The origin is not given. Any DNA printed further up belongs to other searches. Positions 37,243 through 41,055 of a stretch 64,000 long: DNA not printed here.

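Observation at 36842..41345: Two decayed copies of a histidine-kinase ATP-binding domain, in direct orientation with the same truncation point, bracket the GH38-like gene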

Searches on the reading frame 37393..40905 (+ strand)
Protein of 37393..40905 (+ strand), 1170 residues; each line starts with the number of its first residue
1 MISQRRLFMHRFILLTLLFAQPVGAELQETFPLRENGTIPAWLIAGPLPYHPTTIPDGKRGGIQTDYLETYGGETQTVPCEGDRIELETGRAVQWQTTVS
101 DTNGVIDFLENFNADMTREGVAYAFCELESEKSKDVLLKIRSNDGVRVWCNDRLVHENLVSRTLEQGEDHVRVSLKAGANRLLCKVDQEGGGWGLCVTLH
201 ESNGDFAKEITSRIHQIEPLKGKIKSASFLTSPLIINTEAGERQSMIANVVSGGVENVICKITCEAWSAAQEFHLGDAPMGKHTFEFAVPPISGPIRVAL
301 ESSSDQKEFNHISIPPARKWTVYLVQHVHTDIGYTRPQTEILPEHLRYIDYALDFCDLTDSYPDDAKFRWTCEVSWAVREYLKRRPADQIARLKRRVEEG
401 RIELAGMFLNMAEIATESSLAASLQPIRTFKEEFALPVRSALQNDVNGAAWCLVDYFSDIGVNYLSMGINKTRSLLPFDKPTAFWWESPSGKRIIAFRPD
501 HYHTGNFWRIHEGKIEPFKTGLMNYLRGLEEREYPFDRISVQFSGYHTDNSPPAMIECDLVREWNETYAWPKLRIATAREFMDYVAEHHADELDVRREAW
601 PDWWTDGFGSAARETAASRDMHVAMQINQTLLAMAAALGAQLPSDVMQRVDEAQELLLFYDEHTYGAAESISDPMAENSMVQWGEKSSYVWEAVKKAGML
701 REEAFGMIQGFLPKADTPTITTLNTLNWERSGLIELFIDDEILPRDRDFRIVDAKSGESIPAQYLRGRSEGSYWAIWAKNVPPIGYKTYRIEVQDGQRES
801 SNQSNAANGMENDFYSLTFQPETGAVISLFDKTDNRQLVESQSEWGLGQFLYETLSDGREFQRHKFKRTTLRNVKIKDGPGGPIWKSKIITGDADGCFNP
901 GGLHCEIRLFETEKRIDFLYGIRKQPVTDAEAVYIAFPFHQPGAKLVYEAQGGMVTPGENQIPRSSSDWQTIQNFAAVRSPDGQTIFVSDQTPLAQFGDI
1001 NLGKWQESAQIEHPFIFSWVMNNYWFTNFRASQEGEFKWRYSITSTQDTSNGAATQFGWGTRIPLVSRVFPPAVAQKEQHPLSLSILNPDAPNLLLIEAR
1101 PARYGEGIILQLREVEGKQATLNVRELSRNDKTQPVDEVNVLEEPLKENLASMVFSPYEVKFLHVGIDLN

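Call 9: search_protein_families(library=pfam, proteins=[window:37393-40905:+], max_evalue=0.01)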
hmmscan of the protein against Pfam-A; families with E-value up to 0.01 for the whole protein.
window:37393-40905:+ (1170 aa): 4 families
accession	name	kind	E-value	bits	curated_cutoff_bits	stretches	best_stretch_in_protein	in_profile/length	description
PF01074.27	Glyco_hydro_38N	-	3.4e-32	112.4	25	1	321-587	1-257/270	Glycosyl hydrolases family 38 N-terminal domain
PF09261.16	Alpha-mann_mid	-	1.1e-05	25.8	31.1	1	603-705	2-93/96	Alpha mannosidase middle domain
PF07748.19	Glyco_hydro_38C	-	1.2e-05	26.1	25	1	810-976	1-165/206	Glycosyl hydrolases family 38 C-terminal domain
PF17677.7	Glyco_hydro38C2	-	0.0026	18.3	22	1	1102-1161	10-70/72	Glycosyl hydrolases family 38 C-terminal beta sandwich domain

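Call 12: find_encoding_contigs(protein=window:37393-40905:+, flank=10000, max_places=10)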
Protein window:37393-40905:+ (1170 aa): no gene with exactly this product is on record in the collection.

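Call 22: find_homologous_proteins(query=window:37393-40905:+)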
Query window:37393-40905:+ (1170 aa): 2542 proteins with E <= 0.001 among 8000 candidates; the best 120 are listed.
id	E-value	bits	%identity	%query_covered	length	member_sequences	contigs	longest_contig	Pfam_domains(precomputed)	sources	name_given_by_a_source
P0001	0.0e+0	2735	100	99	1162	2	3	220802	PF09261.17,PF07748.20,PF01074.29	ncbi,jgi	jgi:hypothetical protein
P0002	0.0e+0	1738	63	99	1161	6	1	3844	PF01074.29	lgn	-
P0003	0.0e+0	1650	58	99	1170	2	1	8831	PF07748.20,PF01074.29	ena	-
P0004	0.0e+0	1640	60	99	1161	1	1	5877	PF09261.17,PF07748.20,PF01074.29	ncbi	ncbi:MAG: glycoside hydrolase family 38 C-terminal domain-containing protein [bacterium]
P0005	0.0e+0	1632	59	99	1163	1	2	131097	PF09261.17,PF07748.20,PF01074.29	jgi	jgi:Glycosyl hydrolases family 38 N-terminal domain/Glycosyl hydrolases family 38 C-terminal domain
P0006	0.0e+0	1623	59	98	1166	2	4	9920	PF07748.20,PF01074.29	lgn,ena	-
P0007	0.0e+0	1610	59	99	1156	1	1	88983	PF09261.17,PF07748.20,PF01074.29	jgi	jgi:hypothetical protein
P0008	0.0e+0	1595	59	99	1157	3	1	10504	PF09261.17,PF07748.20,PF01074.29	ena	-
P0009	0.0e+0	1590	58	97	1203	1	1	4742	PF07748.20,PF01074.29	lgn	-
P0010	0.0e+0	1584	58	99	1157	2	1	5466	PF09261.17,PF07748.20,PF07691.18,PF01074.29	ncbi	-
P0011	0.0e+0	1568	56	99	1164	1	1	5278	PF07748.20,PF01074.29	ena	-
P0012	0.0e+0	1559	58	99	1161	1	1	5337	PF07748.20,PF01074.29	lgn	-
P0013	0.0e+0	1549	57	98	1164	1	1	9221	PF09261.17,PF07748.20,PF01074.29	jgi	jgi:hypothetical protein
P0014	0.0e+0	1545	56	99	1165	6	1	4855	PF07748.20,PF01074.29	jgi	jgi:hypothetical protein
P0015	0.0e+0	1537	57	99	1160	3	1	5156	PF07748.20,PF01074.29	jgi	-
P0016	0.0e+0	1530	56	99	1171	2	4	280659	PF07748.20,PF01074.29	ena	-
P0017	0.0e+0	1529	56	99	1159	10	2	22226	PF07748.20,PF01074.29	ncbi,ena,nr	ncbi:MAG TPA: glycoside hydrolase family 38 C-terminal domain-containing protein [bacterium]|nr:glyc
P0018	0.0e+0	1527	56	99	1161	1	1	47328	PF09261.17,PF07748.20,PF01074.29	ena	-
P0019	0.0e+0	1527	57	99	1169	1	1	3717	PF07748.20,PF01074.29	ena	-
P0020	0.0e+0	1516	55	100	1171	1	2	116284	PF07748.20,PF01074.29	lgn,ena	-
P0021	0.0e+0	1512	56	99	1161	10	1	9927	PF07748.20,PF01074.29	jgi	-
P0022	0.0e+0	1504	57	97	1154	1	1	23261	PF09261.17,PF07748.20,PF01074.29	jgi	jgi:alpha-mannosidase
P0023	0.0e+0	1497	56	97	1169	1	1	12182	PF07748.20,PF01074.29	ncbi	-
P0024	0.0e+0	1485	55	99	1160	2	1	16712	PF07748.20,PF01074.29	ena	-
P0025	0.0e+0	1474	55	98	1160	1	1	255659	PF07748.20,PF01074.29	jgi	jgi:alpha-mannosidase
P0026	0.0e+0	1473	55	99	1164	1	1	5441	PF09261.17,PF07748.20,PF01074.29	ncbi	-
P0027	0.0e+0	1472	55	99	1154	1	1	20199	PF07748.20,PF01074.29,PF17677.8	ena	-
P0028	0.0e+0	1472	56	97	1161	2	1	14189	PF07748.20,PF01074.29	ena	-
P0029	0.0e+0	1470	55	99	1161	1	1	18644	PF09261.17,PF07748.20,PF01074.29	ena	-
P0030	0.0e+0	1468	55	99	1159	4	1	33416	PF07748.20,PF01074.29,PF17677.8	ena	-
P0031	0.0e+0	1468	54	99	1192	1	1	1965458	PF09261.17,PF01074.29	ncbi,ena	-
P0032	0.0e+0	1462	53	99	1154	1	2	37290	PF07748.20,PF01074.29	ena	-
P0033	0.0e+0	1461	54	97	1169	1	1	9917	PF07748.20,PF01074.29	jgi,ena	-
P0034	0.0e+0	1459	55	99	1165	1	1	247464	PF09261.17,PF07748.20,PF01074.29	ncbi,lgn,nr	ncbi:MAG: hypothetical protein HYV27_07430 [Candidatus Hydrogenedentes bacterium]|nr:hypothetical pr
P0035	0.0e+0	1456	54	99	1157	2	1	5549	PF07748.20,PF01074.29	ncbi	-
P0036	0.0e+0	1453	54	97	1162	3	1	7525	PF09261.17,PF07748.20,PF01074.29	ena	-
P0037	0.0e+0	1453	54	97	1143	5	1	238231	PF07748.20,PF01074.29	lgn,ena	-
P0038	0.0e+0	1449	64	81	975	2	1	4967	PF09261.17,PF07748.20,PF01074.29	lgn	-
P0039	0.0e+0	1447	55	99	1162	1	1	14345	PF09261.17,PF07748.20,PF01074.29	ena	-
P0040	0.0e+0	1430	53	98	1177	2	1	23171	PF09261.17,PF07748.20,PF01074.29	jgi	-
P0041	0.0e+0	1418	53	99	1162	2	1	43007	PF09261.17,PF07748.20,PF01074.29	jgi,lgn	jgi:hypothetical protein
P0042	0.0e+0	1411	53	99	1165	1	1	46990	PF07748.20,PF01074.29,PF17677.8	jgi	-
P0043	0.0e+0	1410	53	99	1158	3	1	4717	PF07748.20,PF01074.29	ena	-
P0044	0.0e+0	1408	53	99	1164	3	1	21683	PF07748.20,PF01074.29,PF17677.8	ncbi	-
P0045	0.0e+0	1408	62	81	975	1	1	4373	PF07748.20,PF01074.29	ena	-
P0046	0.0e+0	1401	53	99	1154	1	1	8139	PF09261.17,PF07748.20,PF01074.29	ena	-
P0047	0.0e+0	1401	54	97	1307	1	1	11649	PF07748.20,PF01074.29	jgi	jgi:hypothetical protein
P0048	0.0e+0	1401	52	99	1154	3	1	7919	PF07748.20,PF01074.29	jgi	jgi:hypothetical protein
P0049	0.0e+0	1399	52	99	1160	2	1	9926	PF09261.17,PF07748.20,PF01074.29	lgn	-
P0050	0.0e+0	1394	52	99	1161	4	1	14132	PF09261.17,PF07748.20,PF01074.29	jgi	jgi:alpha-mannosidase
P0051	0.0e+0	1385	52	99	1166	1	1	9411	PF07748.20,PF01074.29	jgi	jgi:alpha-mannosidase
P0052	0.0e+0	1372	52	99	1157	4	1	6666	PF07748.20,PF01074.29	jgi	-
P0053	0.0e+0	1369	52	99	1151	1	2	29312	PF07748.20,PF01074.29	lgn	-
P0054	0.0e+0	1367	52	98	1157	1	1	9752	PF07748.20,PF01074.29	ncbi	-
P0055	0.0e+0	1367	52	99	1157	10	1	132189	PF07748.20,PF01074.29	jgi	-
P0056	0.0e+0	1367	52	97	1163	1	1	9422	PF07748.20,PF01074.29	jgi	jgi:alpha-mannosidase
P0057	0.0e+0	1366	51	99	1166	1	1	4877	PF07748.20,PF01074.29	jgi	jgi:hypothetical protein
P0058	0.0e+0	1366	56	88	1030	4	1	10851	PF07748.20,PF01074.29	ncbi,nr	ncbi:MAG: glycosyl hydrolase family 38 [Chlorobi bacterium]|nr:glycosyl hydrolase family 38 [Chlorob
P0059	0.0e+0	1364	53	94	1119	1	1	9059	PF07748.20,PF01074.29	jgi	jgi:alpha-mannosidase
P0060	0.0e+0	1362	52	98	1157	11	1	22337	PF07748.20,PF01074.29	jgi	-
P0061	0.0e+0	1362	52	97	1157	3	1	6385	PF07748.20,PF01074.29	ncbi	-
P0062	0.0e+0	1359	50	99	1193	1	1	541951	PF01074.29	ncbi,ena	-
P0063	0.0e+0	1358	52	97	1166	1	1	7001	PF09261.17,PF07748.20,PF01074.29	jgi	-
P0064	0.0e+0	1352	52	99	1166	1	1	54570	PF07748.20,PF01074.29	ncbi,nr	ncbi:MAG: hypothetical protein KA354_17640 [Phycisphaerae bacterium]|nr:hypothetical protein [Phycis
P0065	0.0e+0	1352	50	97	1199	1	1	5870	PF07748.20,PF01074.29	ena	-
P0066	0.0e+0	1345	52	97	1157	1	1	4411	PF07748.20,PF01074.29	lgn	-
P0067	0.0e+0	1339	58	81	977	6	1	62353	PF09261.17,PF01074.29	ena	-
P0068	0.0e+0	1333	59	81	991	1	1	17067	PF07748.20,PF01074.29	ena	-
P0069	0.0e+0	1330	59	81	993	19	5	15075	PF07748.20,PF01074.29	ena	-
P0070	0.0e+0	1330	51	97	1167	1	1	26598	PF07748.20,PF01074.29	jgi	-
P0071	0.0e+0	1329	52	98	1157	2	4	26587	PF07748.20,PF01074.29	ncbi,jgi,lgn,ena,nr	ncbi:MAG TPA: glycoside hydrolase family 38 C-terminal domain-containing protein [bacterium]|nr:glyc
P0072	0.0e+0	1328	59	81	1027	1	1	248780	PF07748.20,PF01074.29,PF17677.8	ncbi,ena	-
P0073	0.0e+0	1327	59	80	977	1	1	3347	PF09261.17,PF07748.20,PF01074.29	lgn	-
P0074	0.0e+0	1327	57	83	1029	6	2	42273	PF07748.20,PF01074.29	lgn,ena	-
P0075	0.0e+0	1325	58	81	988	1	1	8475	PF07748.20,PF01074.29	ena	-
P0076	0.0e+0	1325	58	81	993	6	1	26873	PF09261.17,PF07748.20,PF01074.29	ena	-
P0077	0.0e+0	1321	60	81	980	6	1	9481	PF09261.17,PF07748.20,PF01074.29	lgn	-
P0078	0.0e+0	1321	56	83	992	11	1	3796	PF07748.20,PF01074.29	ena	-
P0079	0.0e+0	1319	56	84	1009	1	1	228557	PF07748.20,PF01074.29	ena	-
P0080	0.0e+0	1319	58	81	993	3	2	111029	PF09261.17,PF07748.20,PF01074.29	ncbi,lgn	-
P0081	0.0e+0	1319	58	81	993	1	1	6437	PF07748.20,PF01074.29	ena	-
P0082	0.0e+0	1318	58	81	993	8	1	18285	PF09261.17,PF07748.20,PF01074.29,PF17677.8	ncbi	-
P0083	0.0e+0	1314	51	98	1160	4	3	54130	PF07748.20,PF01074.29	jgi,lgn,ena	-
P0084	0.0e+0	1311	57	81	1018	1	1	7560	PF07748.20,PF01074.29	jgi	-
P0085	0.0e+0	1304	58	81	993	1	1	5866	PF07748.20,PF01074.29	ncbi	-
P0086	0.0e+0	1304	58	81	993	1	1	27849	PF07748.20,PF01074.29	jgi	jgi:alpha-mannosidase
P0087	0.0e+0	1304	57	81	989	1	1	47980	PF07748.20,PF01074.29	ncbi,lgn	-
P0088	0.0e+0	1302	57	81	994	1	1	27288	PF07748.20,PF01074.29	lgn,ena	-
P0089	0.0e+0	1301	58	80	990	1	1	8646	PF09261.17,PF07748.20,PF01074.29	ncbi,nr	ncbi:MAG: glycosyl hydrolase family 38 [Verrucomicrobia bacterium]|nr:glycosyl hydrolase family 38 [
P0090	0.0e+0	1300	57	81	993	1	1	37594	PF07748.20,PF01074.29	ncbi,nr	ncbi:MAG: glycosyl hydrolase family 38 [Verrucomicrobia bacterium]|nr:glycosyl hydrolase family 38 [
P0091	0.0e+0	1299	57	81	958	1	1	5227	PF07748.20,PF01074.29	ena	-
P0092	0.0e+0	1298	57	81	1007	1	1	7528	PF09261.17,PF07748.20,PF01074.29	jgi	-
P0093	0.0e+0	1296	58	81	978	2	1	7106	PF09261.17,PF07748.20,PF01074.29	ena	-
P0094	0.0e+0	1295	56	83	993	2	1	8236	PF09261.17,PF07748.20,PF01074.29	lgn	-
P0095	0.0e+0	1293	57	80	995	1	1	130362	PF07748.20,PF01074.29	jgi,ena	-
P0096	0.0e+0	1293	56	83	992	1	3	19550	PF07748.20,PF01074.29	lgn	-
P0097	0.0e+0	1292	57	81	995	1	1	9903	PF07748.20,PF01074.29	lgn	-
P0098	0.0e+0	1289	59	81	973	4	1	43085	PF09261.17,PF07748.20,PF01074.29,PF17677.8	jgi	jgi:hypothetical protein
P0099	0.0e+0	1288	57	81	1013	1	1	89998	PF07748.20,PF01074.29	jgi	-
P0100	0.0e+0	1287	49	98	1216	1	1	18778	PF07748.20,PF01074.29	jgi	jgi:alpha-mannosidase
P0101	0.0e+0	1286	50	99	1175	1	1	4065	PF07748.20,PF01074.29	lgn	-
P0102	0.0e+0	1284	56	81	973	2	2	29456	PF09261.17,PF07748.20,PF01074.29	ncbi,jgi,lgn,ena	-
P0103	0.0e+0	1282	56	81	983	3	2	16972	PF07748.20,PF01074.29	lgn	-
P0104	0.0e+0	1281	57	81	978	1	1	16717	PF09261.17,PF07748.20,PF01074.29,PF17677.8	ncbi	-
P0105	0.0e+0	1280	56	81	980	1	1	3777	PF07748.20,PF01074.29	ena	-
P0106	0.0e+0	1280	58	81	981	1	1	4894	PF07748.20,PF01074.29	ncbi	-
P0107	0.0e+0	1280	58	81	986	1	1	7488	PF09261.17,PF07748.20,PF01074.29,PF17677.8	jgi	jgi:hypothetical protein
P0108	0.0e+0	1279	59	81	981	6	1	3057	PF07748.20,PF01074.29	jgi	jgi:Glycosyl hydrolases family 38 N-terminal domain/Glycosyl hydrolases family 38 C-terminal domain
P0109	0.0e+0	1278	58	77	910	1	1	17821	PF07748.20,PF01074.29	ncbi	ncbi:MAG: glycoside hydrolase family 38 C-terminal domain-containing protein, partial [Verrucomicrob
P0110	0.0e+0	1277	59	81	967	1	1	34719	PF09261.17,PF07748.20,PF01074.29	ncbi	-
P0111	0.0e+0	1276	61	74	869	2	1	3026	PF09261.17,PF07748.20,PF01074.29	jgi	-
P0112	0.0e+0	1275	48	99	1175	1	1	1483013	PF07748.20,PF01074.29,PF17677.8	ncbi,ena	-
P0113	0.0e+0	1274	50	99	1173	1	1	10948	PF07748.20,PF01074.29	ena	-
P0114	0.0e+0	1272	58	81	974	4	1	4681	PF09261.17,PF07748.20,PF01074.29,PF17677.8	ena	-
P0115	0.0e+0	1272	57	81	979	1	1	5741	PF09261.17,PF07748.20,PF01074.29,PF17677.8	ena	-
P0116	0.0e+0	1272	56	81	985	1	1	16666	PF07748.20,PF01074.29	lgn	-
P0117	0.0e+0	1271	58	81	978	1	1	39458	PF09261.17,PF07748.20,PF01074.29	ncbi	-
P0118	0.0e+0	1269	60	81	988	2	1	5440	PF09261.17,PF07748.20,PF01074.29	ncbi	-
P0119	0.0e+0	1269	56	80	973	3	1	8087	PF07748.20,PF01074.29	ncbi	-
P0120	0.0e+0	1268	56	81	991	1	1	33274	PF09261.17,PF01074.29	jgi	jgi:alpha-mannosidase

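Call 23: find_encoding_contigs(protein=P0001, flank=10000, max_places=10)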
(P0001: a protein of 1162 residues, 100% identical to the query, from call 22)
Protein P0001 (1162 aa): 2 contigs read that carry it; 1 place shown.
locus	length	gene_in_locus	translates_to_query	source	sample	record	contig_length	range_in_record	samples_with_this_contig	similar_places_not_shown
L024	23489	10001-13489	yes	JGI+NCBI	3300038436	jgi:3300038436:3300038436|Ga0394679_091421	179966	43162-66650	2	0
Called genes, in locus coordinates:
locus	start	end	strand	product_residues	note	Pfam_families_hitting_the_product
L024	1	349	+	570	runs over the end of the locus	PF00749:tRNA-synt_1c, PF03950:tRNA-synt_1c_C, PF20974:tRNA-synt_1c_C2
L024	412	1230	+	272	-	PF02673:BacA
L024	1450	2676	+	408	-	PF01408:GFO_IDH_MocA, PF22725:GFO_IDH_MocA_C3, PF02894:GFO_IDH_MocA_C (weak)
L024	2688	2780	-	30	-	-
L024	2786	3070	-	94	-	-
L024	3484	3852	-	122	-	PF00072:Response_reg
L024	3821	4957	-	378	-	PF00512:HisKA, PF13581:HATPase_c_2 (weak), PF02518:HATPase_c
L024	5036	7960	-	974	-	PF07494:Reg_prop (faint), PF00512:HisKA, PF13581:HATPase_c_2 (faint), PF02518:HATPase_c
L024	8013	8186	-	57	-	-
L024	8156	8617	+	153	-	PF13744:HTH_37, PF01381:HTH_3 (weak)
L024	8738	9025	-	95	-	PF13560:HTH_31 (weak), PF01381:HTH_3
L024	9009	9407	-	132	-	PF05973:Gp49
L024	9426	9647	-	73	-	PF02518:HATPase_c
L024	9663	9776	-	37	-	PF02518:HATPase_c (weak)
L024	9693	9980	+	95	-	-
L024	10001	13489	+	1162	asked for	PF01074:Glyco_hydro_38N, PF09261:Alpha-mann_mid (weak), PF07748:Glyco_hydro_38C (faint)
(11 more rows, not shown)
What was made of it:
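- On Histidine kinase (functional HisKA + HATPase_c transmitter): Pfam HATPase_c hits on the JGI-called ORFs (call 23).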

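Call 24: find_encoding_contigs(protein=P0005, flank=8000, max_places=3)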
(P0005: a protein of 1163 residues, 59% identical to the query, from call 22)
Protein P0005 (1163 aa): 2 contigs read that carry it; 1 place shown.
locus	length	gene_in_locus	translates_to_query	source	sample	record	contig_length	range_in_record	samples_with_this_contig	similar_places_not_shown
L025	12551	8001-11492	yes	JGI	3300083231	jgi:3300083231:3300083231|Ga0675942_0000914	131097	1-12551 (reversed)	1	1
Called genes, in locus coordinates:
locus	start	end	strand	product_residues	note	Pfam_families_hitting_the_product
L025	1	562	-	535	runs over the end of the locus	PF00437:T2SSE, PF13604:AAA_30 (faint)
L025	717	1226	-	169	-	PF16697:Yop-YscD_cpl, PF00498:FHA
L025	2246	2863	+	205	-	-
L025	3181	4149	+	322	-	PF01095:Pectinesterase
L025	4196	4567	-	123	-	PF01243:PNPOx_N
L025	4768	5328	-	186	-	-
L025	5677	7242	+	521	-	PF00884:Sulfatase, PF01663:Phosphodiest, PF01676:Metalloenzyme (faint), PF16347:SGSH_C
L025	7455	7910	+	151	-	PF07963:N_methyl (weak)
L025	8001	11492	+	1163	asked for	PF01074:Glyco_hydro_38N, PF09261:Alpha-mann_mid (faint), PF07748:Glyco_hydro_38C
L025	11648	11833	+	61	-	-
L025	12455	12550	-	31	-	?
